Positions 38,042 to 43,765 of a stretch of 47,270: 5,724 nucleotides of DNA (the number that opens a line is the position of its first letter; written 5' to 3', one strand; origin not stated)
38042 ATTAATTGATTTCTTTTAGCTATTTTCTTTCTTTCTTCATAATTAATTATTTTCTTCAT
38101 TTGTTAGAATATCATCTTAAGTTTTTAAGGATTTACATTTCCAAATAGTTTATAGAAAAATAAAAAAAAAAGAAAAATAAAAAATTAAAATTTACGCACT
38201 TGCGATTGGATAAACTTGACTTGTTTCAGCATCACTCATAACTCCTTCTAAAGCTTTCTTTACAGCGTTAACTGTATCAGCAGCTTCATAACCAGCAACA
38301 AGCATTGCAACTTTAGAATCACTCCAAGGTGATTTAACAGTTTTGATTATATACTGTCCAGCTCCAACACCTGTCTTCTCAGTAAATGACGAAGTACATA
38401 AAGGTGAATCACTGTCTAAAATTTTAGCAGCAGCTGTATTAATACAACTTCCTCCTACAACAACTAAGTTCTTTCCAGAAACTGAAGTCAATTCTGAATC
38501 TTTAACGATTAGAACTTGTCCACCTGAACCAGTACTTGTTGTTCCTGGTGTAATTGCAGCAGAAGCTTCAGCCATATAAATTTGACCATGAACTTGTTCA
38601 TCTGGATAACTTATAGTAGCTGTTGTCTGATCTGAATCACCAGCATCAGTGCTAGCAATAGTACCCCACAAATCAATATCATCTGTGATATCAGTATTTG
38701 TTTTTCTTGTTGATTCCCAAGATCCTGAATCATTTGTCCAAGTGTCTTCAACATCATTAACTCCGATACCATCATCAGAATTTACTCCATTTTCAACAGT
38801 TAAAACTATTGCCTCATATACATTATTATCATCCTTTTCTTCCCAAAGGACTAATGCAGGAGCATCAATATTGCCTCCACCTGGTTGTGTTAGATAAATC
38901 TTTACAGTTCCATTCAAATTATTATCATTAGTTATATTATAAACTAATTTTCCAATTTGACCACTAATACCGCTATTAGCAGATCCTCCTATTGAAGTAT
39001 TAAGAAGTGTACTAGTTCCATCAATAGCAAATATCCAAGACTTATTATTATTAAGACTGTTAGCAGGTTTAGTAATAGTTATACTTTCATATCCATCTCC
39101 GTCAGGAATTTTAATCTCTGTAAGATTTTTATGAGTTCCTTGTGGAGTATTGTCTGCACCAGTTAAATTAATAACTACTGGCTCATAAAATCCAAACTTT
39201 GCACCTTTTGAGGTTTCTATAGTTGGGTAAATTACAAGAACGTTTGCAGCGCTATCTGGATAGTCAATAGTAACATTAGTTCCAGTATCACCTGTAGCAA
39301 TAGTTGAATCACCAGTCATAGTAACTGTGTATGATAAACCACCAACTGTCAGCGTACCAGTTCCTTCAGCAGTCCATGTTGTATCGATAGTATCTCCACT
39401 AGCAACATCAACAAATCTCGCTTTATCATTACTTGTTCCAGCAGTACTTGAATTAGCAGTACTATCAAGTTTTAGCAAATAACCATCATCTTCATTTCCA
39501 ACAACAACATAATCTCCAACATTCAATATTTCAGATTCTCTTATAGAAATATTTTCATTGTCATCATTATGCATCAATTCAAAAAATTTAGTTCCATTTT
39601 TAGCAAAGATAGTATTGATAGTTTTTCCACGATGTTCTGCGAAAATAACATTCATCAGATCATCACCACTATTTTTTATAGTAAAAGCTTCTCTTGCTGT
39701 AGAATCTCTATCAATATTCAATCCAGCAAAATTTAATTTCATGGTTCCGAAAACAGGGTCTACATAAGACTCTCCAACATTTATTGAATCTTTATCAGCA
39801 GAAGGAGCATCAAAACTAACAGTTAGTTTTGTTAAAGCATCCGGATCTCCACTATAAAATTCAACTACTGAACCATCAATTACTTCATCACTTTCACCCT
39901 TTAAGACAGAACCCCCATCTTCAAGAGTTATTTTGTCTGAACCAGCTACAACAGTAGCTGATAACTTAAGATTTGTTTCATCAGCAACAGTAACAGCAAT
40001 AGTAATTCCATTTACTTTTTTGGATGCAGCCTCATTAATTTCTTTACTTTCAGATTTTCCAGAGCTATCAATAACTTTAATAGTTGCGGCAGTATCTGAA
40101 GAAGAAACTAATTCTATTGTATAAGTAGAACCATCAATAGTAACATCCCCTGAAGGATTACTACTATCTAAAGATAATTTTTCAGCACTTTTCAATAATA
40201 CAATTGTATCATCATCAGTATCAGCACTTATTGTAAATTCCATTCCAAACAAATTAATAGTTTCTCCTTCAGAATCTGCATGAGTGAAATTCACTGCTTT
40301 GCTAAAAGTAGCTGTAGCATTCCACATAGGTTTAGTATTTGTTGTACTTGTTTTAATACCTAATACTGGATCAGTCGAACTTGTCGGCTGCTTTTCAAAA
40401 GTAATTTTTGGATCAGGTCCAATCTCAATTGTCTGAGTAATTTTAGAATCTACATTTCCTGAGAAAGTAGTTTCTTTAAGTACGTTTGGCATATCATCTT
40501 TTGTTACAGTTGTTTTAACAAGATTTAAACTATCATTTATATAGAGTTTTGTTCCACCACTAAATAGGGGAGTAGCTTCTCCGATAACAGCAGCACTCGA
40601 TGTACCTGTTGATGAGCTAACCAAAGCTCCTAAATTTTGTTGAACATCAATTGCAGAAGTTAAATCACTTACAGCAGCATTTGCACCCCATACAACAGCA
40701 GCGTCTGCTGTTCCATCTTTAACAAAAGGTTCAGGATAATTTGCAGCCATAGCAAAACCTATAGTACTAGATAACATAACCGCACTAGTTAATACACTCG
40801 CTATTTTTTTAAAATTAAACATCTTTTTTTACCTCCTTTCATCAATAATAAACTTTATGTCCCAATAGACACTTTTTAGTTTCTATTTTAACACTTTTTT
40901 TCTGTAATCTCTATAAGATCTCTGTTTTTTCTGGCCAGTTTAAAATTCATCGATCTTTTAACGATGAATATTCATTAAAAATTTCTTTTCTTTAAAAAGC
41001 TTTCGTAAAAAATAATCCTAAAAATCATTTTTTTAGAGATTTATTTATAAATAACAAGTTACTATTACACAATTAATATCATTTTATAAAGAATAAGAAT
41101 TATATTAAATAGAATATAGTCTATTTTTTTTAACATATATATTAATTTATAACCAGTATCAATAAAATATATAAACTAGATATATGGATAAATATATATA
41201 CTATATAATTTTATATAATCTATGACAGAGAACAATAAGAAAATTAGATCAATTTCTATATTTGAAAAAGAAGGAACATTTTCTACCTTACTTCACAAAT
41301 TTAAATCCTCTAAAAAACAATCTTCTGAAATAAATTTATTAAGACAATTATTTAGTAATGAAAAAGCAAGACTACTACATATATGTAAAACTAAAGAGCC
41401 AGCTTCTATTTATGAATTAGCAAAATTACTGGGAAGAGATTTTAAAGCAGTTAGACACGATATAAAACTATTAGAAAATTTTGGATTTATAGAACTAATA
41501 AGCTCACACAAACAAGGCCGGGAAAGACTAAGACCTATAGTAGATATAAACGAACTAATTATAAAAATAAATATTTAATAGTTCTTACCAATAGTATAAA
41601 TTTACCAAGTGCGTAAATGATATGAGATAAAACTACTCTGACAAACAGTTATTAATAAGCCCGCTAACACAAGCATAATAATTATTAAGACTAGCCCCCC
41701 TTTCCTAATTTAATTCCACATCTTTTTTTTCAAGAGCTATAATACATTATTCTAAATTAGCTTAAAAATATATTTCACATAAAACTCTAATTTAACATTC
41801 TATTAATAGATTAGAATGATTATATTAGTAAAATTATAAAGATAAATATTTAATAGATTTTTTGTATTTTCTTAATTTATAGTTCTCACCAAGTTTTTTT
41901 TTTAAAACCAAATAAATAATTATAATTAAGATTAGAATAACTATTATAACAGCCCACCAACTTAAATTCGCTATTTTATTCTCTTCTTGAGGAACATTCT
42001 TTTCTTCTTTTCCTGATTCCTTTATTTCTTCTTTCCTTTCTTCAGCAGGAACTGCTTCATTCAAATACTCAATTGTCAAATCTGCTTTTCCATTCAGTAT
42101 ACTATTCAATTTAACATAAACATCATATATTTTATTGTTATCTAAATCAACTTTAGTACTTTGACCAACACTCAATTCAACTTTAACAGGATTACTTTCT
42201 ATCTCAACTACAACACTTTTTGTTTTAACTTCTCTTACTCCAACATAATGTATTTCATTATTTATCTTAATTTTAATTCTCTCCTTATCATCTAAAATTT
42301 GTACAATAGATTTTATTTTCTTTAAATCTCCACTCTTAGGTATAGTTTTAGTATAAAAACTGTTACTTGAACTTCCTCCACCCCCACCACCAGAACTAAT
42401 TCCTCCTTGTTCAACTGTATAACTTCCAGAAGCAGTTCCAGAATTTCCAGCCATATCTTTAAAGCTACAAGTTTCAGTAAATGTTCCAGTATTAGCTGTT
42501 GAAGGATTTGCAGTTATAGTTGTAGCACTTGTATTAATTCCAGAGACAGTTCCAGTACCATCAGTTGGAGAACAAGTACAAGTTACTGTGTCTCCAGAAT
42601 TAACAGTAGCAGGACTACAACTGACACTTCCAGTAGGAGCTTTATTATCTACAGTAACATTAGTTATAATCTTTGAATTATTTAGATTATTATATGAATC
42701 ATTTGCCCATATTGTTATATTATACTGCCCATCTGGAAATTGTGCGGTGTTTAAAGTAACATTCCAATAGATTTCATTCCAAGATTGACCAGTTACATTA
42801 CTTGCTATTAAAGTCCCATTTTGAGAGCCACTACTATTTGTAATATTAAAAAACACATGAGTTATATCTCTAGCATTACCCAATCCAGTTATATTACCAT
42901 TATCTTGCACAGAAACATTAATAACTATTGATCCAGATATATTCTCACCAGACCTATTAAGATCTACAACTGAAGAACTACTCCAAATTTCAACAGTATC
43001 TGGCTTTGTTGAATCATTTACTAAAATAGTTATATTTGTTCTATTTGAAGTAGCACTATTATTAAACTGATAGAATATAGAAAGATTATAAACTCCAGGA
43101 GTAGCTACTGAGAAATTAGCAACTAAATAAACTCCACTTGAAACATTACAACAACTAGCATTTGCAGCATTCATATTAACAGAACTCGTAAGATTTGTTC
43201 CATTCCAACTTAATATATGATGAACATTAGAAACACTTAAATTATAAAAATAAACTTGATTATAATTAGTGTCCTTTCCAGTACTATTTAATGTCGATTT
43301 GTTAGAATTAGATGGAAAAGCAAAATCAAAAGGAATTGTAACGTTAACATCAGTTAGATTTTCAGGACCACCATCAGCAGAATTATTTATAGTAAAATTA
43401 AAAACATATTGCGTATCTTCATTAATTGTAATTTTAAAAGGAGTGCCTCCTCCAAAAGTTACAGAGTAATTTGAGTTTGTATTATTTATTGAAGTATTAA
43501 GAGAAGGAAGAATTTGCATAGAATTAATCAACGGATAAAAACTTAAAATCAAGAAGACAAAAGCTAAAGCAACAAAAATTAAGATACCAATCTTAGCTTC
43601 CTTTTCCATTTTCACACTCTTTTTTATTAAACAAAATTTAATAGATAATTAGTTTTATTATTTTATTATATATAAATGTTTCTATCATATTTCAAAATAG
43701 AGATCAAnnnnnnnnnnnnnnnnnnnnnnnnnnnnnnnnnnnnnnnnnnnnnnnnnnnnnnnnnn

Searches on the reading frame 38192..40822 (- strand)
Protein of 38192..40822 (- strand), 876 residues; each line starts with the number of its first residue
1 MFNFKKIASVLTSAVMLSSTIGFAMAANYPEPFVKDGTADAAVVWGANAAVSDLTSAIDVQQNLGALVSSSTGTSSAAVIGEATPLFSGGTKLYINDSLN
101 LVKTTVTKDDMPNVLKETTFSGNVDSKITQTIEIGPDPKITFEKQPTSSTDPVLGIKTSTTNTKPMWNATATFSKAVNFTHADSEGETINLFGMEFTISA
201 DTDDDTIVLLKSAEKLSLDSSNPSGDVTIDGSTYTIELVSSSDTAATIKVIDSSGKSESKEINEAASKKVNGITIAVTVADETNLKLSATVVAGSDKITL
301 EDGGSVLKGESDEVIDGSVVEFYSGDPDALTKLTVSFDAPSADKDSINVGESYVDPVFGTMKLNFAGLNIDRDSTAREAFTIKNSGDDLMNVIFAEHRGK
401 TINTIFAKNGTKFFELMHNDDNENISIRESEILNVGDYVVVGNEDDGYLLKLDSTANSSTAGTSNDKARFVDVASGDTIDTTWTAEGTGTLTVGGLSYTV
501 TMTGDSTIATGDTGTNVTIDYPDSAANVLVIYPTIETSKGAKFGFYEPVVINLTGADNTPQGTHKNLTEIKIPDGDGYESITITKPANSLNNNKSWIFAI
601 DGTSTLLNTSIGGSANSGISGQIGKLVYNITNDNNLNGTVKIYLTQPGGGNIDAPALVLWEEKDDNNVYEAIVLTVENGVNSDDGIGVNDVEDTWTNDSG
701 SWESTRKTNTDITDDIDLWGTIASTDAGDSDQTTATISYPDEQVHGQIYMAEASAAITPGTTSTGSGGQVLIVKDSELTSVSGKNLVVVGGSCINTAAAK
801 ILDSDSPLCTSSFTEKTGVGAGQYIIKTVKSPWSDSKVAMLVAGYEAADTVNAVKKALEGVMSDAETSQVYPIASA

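Call 5: search_protein_families(library=pfam, max_evalue=1, proteins=[window:38192-40822:-])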
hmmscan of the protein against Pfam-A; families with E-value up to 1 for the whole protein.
window:38192-40822:- (876 aa): 1 family
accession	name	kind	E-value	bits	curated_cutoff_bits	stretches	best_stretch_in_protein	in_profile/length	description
PF05124.17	S_layer_C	-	1.9e-06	28.1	23.9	1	28-856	4-172/177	S-layer like family, outer domain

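Call 6: search_protein_families(library=ncbifam, max_evalue=1, proteins=[window:38192-40822:-])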
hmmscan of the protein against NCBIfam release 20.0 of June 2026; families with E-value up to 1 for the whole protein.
window:38192-40822:- (876 aa): 0 families

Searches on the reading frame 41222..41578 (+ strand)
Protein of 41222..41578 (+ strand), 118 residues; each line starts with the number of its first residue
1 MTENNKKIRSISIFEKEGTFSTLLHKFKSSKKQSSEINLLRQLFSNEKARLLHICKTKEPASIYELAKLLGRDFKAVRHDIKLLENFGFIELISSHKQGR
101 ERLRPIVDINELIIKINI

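Call 5: search_protein_families(library=pfam, max_evalue=1, proteins=[window:41222-41578:+])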
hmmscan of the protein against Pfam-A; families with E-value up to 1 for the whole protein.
window:41222-41578:+ (118 aa): 6 families
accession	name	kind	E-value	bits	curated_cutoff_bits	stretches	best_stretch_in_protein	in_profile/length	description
PF25212.1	HVO_A0114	-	1.1e-15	57.5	27.6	1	35-109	11-81/84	HVO_A0114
PF08279.18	HTH_11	-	1.2e-05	25.6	25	1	51-99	5-53/55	HTH domain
PF01047.28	MarR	-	0.004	17.5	24.6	1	46-96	3-53/59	MarR family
PF08280.17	HTH_Mga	-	0.0054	17.1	23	1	48-98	7-56/59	M protein trans-acting positive regulator (MGA) HTH domain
PF23338.1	PTHB1_hp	-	0.024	15.5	27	1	29-80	20-71/104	PTHB1 hairpin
PF12840.13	HTH_20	-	0.028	14.9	27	1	49-92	7-50/51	Helix-turn-helix domain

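Call 6: search_protein_families(library=ncbifam, max_evalue=1, proteins=[window:41222-41578:+])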
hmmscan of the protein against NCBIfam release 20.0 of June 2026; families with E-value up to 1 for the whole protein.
window:41222-41578:+ (118 aa): 4 families
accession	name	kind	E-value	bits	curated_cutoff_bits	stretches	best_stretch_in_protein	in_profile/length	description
NF053602.1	Phr_regulator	exception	0.0003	20.4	320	1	39-102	4-66/191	heat shock transcription regulator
TIGR01884.1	cas_HTH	subfamily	0.0071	15.8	60.2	1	36-95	132-191/202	CRISPR-associated CARF protein Csa3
NF033788.1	HTH_metalloreg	subfamily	0.0077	16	55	1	40-102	5-64/77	metalloregulator ArsR/SmtB family transcription factor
NF040939.2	trans_reg_lrs14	equivalog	0.012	15.7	90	1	34-116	10-95/103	Lrs14 family HTH-type transcriptional regulator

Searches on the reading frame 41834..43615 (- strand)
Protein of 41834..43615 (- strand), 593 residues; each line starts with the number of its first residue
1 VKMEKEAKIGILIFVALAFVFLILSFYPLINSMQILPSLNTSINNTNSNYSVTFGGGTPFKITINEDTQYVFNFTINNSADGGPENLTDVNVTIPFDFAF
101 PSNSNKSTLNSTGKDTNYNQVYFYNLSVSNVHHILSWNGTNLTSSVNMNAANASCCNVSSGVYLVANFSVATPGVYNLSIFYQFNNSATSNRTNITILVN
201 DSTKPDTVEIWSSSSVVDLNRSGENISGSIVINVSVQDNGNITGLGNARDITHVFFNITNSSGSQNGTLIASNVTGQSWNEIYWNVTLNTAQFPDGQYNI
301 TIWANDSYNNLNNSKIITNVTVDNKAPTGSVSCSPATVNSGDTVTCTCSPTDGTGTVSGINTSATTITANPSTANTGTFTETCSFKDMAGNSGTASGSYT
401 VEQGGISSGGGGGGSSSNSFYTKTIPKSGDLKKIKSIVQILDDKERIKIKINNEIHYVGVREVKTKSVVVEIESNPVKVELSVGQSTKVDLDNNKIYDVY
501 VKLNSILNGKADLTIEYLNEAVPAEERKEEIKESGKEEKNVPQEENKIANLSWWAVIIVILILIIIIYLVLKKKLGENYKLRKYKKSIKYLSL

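Call 5: search_protein_families(library=pfam, max_evalue=1, proteins=[window:41834-43615:-])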
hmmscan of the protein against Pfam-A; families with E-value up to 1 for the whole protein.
window:41834-43615:- (593 aa): 6 families
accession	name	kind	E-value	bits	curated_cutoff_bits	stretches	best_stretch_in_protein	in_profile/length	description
PF13750.12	Big_3_3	-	4.2e-06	26.9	27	1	284-342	3-60/157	Bacterial Ig-like domain (group 3)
PF19442.4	CRIM1_C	-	0.019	15.4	27.2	1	535-574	18-58/130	Cysteine-rich motor neuron 1 protein C-terminal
PF10661.14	EssA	-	0.02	15.2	24.1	1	528-573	103-145/147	WXG100 protein secretion system (Wss), protein EssA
PF06024.17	Orf78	-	0.061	14.1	29.4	1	528-574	42-89/101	Orf78 (ac78)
PF06781.17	CrgA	-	0.11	13.2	24.8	1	527-572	7-53/89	Cell division protein CrgA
PF02009.21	RIFIN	-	0.34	11.2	32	1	427-589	185-320/327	Rifin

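Call 6: search_protein_families(library=ncbifam, max_evalue=1, proteins=[window:41834-43615:-])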
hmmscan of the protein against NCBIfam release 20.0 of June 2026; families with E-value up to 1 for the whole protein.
window:41834-43615:- (593 aa): 3 families
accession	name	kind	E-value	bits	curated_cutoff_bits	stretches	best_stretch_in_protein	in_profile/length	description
NF011514.0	PRK14953.1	equivalog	0.026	13.5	536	1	421-553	344-472/488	DNA polymerase III subunits gamma and tau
NF000509.1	efflux_CmlA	exception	0.055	12.8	875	1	192-290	283-383/419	CmlA family chloramphenicol efflux MFS transporter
TIGR01477.1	RIFIN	paralog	0.11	12.3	176.95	1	502-590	268-350/356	variant surface antigen, rifin family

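Call 84: search_protein_families(library=phrogs, max_evalue=0.01, proteins=[window:41834-43615:-])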
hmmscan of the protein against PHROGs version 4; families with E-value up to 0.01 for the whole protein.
window:41834-43615:- (593 aa): 0 families
